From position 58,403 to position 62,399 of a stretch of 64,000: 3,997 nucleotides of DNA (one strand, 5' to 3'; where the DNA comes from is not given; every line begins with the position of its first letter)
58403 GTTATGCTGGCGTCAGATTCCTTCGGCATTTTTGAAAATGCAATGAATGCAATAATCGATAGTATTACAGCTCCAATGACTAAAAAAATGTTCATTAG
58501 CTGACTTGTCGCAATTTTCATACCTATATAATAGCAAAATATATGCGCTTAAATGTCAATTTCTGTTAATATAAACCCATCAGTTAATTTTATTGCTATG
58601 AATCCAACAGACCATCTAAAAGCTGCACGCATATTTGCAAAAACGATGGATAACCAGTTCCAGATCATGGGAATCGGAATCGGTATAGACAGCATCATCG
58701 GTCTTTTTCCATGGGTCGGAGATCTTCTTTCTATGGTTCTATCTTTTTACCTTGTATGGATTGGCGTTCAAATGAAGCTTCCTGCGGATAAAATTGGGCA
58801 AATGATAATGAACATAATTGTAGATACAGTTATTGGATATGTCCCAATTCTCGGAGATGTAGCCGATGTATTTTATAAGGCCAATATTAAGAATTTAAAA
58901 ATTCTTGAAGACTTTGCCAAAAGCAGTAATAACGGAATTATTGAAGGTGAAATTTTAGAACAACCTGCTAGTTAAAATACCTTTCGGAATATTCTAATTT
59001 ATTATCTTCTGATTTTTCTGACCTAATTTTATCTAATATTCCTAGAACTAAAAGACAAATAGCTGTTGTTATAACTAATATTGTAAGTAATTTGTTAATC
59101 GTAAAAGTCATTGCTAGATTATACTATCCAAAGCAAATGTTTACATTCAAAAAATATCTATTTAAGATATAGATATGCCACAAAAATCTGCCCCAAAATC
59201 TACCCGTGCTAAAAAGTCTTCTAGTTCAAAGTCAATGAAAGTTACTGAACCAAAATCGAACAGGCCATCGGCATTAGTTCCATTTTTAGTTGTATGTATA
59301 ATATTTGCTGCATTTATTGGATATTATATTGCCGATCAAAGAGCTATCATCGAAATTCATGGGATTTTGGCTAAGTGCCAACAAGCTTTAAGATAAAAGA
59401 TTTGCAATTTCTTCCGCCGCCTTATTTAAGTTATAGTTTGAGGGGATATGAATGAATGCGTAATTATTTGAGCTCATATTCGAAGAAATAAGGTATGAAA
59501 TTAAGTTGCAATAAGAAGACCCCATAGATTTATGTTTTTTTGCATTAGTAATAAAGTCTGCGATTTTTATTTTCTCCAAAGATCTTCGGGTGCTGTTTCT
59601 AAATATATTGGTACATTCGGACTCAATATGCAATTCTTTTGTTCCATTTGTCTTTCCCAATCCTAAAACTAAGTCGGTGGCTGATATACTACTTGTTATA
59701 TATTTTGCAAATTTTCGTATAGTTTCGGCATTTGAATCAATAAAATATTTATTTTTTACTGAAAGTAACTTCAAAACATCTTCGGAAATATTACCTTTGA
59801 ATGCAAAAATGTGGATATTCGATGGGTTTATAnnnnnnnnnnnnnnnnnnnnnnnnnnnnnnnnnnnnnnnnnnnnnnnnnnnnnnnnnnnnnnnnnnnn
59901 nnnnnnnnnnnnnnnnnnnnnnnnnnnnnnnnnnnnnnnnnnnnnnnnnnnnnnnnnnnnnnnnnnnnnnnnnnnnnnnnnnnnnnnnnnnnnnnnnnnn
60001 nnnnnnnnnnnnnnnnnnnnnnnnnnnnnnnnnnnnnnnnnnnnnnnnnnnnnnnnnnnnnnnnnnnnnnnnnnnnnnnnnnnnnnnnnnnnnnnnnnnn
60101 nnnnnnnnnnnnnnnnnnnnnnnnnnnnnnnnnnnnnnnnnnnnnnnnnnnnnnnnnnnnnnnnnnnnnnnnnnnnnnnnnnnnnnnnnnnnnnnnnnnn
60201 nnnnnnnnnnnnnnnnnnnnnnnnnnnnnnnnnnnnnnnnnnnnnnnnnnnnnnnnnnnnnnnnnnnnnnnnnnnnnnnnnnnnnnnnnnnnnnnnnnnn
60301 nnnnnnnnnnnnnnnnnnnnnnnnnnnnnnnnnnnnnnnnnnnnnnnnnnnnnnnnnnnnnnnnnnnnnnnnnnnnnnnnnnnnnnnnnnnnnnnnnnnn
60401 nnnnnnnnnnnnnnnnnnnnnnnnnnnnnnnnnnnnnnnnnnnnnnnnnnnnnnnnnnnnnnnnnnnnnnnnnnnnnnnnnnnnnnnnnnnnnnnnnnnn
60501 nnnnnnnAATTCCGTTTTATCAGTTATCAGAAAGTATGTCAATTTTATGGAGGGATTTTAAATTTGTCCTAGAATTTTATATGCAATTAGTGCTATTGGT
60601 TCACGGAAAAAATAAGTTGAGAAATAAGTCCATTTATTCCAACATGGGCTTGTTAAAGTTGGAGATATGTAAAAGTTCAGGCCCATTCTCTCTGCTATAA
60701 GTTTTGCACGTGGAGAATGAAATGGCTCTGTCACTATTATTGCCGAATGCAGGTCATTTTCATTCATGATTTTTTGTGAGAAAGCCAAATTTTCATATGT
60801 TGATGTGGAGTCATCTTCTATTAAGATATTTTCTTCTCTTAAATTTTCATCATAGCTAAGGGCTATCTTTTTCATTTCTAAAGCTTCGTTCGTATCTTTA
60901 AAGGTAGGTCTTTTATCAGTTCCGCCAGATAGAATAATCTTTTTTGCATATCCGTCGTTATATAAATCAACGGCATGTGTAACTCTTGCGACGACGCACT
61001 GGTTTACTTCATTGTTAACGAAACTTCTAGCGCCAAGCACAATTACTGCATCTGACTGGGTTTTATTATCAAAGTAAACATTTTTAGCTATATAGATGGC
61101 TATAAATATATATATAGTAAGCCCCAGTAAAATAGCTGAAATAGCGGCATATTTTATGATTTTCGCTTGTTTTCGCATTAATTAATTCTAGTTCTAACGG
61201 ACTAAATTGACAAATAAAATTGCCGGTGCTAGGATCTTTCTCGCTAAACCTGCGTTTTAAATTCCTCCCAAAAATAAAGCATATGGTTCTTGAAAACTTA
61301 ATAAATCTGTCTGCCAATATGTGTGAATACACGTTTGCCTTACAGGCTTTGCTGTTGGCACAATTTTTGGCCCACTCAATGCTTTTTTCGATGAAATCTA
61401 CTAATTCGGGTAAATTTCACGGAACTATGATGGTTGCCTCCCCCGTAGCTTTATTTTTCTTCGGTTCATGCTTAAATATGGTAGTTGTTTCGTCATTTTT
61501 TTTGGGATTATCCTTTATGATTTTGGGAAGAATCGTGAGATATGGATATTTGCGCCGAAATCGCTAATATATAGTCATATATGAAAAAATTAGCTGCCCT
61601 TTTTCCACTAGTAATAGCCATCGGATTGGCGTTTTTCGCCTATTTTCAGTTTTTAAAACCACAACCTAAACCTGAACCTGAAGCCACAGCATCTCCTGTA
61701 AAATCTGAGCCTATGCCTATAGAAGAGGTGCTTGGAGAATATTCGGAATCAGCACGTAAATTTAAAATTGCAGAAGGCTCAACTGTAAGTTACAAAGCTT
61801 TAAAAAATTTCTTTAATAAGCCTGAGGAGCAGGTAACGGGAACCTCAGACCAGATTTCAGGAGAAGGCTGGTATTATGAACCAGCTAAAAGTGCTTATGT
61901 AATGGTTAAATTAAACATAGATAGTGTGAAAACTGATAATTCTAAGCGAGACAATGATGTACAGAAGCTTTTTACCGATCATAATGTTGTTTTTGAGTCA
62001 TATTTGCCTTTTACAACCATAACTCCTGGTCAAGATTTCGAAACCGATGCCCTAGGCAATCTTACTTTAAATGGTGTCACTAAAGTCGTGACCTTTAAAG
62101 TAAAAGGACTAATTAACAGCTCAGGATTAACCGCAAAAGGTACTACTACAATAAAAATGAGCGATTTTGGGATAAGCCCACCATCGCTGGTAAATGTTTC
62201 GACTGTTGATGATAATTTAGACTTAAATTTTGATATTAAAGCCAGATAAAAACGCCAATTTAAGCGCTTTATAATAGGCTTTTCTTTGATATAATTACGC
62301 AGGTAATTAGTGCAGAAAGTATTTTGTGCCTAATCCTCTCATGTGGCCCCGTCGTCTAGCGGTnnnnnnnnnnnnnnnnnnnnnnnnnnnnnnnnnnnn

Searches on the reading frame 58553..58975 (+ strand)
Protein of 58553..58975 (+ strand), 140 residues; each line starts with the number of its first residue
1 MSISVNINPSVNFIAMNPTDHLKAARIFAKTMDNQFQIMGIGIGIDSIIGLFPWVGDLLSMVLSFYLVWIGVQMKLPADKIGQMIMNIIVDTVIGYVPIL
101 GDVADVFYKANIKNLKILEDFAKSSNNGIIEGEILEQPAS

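Call 9: search_protein_families(library=ncbifam, proteins=[window:58553-58975:+], max_evalue=0.001)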
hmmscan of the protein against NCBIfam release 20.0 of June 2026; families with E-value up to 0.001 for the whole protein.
window:58553-58975:+ (140 aa): 0 families

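Call 41: search_protein_families(library=pfam, proteins=[window:58553-58975:+], max_evalue=0.001)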
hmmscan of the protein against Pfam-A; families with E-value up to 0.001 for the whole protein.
window:58553-58975:+ (140 aa): 1 family
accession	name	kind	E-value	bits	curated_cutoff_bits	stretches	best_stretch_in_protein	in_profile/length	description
PF13430.11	DUF4112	-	1.4e-30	106.1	23.3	1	22-121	2-104/105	Domain of unknown function (DUF4112)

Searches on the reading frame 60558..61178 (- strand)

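Call 41: search_protein_families(library=pfam, proteins=[window:60558-61178:-], max_evalue=0.001)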
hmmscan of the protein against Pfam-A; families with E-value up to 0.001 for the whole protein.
window:60558-61178:- (206 aa): 1 family
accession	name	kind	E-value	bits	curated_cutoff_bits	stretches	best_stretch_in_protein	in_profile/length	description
PF02698.23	DUF218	-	3.9e-26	92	27.6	1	43-193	1-130/133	DUF218 domain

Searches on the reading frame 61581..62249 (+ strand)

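Call 41: search_protein_families(library=pfam, proteins=[window:61581-62249:+], max_evalue=0.001)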
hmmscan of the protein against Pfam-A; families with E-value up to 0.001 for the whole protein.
window:61581-62249:+ (222 aa): 1 family
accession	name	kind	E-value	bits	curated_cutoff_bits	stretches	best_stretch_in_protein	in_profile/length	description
PF04264.18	YceI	-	3.1e-17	63.8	23.7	1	83-221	20-150/150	YceI-like domain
